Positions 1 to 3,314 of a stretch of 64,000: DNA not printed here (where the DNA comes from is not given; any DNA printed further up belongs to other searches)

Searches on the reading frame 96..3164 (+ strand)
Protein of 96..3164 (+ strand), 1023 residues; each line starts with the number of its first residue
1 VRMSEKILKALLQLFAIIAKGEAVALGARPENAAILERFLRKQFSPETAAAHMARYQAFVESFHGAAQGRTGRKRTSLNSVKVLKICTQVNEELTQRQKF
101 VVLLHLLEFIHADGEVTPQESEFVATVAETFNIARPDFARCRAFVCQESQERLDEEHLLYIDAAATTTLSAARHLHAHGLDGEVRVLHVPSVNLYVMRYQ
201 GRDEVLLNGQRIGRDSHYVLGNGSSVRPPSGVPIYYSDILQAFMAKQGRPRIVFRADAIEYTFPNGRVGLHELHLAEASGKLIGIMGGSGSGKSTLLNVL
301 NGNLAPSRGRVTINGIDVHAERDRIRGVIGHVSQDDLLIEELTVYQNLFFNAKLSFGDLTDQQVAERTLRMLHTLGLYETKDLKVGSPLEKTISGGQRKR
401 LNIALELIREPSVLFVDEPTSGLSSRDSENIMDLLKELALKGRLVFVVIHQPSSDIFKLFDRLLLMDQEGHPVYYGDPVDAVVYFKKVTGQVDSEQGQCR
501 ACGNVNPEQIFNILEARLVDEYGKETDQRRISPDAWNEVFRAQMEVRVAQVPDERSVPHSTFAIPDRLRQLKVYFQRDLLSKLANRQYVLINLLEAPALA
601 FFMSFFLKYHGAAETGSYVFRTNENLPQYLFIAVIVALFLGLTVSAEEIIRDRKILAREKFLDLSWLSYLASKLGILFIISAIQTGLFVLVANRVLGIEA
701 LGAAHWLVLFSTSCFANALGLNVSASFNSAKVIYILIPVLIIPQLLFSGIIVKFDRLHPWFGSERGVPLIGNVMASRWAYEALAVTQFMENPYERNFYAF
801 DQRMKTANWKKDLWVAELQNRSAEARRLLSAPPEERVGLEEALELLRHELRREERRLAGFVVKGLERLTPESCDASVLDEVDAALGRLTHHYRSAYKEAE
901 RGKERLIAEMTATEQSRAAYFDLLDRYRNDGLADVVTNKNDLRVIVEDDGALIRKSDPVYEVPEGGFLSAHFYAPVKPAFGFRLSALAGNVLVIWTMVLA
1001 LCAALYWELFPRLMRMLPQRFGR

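Call 84: search_protein_families(library=pfam, proteins=[window:96-3164:+], max_evalue=0.01)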
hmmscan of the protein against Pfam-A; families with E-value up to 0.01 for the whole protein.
window:96-3164:+ (1023 aa): 9 families
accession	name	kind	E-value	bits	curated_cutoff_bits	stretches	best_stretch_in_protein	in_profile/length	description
PF00005.33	ABC_tran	-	1.8e-30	106.8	25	1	271-421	2-137/137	ABC transporter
PF01061.29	ABC2_membrane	-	1.8e-20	73.9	26.9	1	569-762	1-191/211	ABC-2 type transporter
PF05099.18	TerB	-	8.2e-08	33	24.4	1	31-142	22-117/118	Tellurite resistance protein TerB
PF12698.13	ABC2_membrane_3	-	2e-05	24.3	31.6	1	627-756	162-294/347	ABC-2 family transporter protein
PF03308.22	MeaB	-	0.0025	17.3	23.1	1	280-372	33-118/273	Methylmalonyl Co-A mutase-associated GTPase MeaB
PF13555.12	AAA_29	-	0.0028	17.8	27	1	280-314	23-55/61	P-loop containing region of AAA domain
PF19055.6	ABC2_membrane_7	-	0.0043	16.4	22.7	1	450-489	1-40/410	ABC-2 type transporter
PF13304.12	AAA_21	-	0.0052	17.3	27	0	394-445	239-294/304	AAA domain, putative AbiEii toxin, Type IV TA system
PF03193.22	RsgA_GTPase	-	0.0052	17.1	30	1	278-305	104-131/174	RsgA GTPase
